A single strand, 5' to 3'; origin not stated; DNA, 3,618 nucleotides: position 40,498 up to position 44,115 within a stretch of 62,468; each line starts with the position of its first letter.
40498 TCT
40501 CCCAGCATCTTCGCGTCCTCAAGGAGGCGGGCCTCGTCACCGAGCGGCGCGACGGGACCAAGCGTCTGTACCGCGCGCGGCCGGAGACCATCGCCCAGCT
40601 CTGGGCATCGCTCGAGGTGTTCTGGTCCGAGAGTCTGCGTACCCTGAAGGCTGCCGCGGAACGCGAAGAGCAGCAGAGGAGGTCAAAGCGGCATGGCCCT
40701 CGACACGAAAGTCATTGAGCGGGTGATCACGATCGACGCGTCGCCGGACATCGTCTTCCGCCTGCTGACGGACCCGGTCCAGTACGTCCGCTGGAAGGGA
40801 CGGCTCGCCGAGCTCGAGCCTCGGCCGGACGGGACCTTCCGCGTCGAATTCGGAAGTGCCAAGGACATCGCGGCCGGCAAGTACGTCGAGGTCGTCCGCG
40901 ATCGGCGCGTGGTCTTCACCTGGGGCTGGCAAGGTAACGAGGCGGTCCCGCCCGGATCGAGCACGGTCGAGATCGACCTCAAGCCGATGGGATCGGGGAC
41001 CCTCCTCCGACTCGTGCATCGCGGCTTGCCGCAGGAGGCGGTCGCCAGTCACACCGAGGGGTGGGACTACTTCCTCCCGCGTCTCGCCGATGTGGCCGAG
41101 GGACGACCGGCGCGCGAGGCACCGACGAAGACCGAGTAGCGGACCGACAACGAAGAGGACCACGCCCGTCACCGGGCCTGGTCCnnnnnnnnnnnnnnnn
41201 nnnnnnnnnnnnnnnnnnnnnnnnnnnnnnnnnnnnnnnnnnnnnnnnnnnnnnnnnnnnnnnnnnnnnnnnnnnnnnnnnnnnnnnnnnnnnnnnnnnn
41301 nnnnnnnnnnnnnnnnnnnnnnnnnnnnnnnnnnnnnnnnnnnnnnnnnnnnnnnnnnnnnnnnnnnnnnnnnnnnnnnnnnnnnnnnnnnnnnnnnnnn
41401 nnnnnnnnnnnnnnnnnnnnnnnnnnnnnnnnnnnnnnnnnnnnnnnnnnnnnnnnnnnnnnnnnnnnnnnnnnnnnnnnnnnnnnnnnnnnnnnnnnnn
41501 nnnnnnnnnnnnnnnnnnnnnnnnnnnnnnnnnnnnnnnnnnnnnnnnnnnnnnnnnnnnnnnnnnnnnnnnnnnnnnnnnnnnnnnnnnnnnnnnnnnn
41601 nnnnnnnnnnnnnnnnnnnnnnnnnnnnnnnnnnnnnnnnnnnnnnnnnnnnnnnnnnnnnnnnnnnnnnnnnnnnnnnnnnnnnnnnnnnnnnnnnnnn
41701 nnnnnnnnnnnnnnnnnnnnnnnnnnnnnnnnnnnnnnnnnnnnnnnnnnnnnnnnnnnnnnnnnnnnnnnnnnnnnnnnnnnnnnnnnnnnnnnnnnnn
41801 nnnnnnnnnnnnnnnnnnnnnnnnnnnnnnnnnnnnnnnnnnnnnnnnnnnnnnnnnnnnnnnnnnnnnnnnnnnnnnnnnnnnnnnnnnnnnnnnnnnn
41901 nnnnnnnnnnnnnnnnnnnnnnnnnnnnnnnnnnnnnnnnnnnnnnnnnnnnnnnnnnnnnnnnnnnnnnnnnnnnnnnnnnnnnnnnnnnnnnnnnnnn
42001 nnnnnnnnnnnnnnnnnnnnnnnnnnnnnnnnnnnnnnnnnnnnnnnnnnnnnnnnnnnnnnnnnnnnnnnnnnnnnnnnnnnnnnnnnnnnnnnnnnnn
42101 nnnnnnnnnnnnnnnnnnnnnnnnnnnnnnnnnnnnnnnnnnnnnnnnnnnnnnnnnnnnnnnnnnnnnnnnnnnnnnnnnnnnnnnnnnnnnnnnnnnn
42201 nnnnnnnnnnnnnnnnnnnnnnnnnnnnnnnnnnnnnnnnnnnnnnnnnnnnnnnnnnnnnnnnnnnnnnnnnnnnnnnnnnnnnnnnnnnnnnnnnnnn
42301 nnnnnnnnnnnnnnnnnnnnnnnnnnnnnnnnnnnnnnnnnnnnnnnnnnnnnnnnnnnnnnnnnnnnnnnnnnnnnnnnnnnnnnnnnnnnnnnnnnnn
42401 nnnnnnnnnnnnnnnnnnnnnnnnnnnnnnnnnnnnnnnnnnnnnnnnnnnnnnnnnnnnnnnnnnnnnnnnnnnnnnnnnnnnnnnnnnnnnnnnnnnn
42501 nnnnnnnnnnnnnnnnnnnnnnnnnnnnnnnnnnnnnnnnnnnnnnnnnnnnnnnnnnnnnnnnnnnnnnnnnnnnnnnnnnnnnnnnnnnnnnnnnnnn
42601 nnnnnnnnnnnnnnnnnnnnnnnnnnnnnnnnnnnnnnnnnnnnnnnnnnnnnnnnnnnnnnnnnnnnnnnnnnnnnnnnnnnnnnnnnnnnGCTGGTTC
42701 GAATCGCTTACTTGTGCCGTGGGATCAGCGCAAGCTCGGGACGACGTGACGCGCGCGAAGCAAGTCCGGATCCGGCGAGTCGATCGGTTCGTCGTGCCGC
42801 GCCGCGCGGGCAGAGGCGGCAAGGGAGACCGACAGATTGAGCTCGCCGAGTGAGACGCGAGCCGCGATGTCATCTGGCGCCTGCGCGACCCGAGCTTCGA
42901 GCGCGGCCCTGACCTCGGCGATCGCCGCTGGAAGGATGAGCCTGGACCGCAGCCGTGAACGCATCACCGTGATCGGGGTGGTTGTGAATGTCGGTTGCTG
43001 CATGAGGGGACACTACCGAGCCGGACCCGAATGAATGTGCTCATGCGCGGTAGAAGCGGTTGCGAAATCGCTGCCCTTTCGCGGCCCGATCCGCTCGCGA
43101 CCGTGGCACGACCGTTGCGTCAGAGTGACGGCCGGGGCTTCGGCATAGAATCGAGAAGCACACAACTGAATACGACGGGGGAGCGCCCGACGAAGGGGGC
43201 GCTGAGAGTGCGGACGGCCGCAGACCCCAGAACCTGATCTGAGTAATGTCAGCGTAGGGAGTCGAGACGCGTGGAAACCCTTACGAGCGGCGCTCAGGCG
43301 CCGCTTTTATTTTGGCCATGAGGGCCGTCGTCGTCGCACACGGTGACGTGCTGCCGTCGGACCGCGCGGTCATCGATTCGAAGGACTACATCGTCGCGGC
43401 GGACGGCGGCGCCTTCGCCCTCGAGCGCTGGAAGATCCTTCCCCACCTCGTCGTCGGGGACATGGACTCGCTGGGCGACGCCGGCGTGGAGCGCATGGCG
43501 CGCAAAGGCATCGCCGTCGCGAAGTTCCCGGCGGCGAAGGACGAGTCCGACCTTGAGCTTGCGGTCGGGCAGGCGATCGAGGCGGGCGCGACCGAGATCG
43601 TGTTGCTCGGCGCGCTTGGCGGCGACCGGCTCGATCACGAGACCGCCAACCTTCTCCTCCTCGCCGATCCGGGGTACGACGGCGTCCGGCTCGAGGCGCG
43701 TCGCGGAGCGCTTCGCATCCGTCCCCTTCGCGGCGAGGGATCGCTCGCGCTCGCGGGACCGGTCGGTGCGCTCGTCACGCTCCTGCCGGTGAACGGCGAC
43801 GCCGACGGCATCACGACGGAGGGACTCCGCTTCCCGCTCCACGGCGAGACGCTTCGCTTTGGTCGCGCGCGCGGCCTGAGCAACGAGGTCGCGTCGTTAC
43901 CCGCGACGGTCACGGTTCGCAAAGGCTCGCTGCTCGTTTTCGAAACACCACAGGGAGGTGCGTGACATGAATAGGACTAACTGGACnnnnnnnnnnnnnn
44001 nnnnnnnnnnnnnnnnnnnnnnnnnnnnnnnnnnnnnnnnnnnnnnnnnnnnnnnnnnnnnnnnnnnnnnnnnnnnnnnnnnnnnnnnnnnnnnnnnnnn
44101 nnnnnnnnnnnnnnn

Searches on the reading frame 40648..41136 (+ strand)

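Call 79: search_protein_families(library=pfam, proteins=[window:40648-41136:+], max_evalue=0.01)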
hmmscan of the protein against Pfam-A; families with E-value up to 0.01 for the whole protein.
window:40648-41136:+ (163 aa): 2 families
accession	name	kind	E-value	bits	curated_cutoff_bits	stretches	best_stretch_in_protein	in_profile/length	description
PF08327.17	AHSA1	-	1.6e-23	83.7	22.1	1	30-150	1-124/125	Activator of Hsp90 ATPase homolog 1-like protein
PF10604.15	Polyketide_cyc2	-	1.7e-08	35.3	27.4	1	23-122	4-104/142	Polyketide cyclase / dehydrase and lipid transport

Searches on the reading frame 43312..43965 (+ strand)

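Call 79: search_protein_families(library=pfam, proteins=[window:43312-43965:+], max_evalue=0.01)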
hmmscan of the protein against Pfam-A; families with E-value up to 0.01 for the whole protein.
window:43312-43965:+ (217 aa): 2 families
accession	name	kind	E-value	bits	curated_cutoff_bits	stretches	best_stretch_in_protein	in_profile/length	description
PF04263.21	TPK_catalytic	-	9.7e-25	87.1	30.7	1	20-120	4-104/113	Thiamin pyrophosphokinase, catalytic domain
PF04265.19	TPK_B1_binding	-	8.8e-11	41.7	22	1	154-206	13-66/67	Thiamin pyrophosphokinase, vitamin B1 binding domain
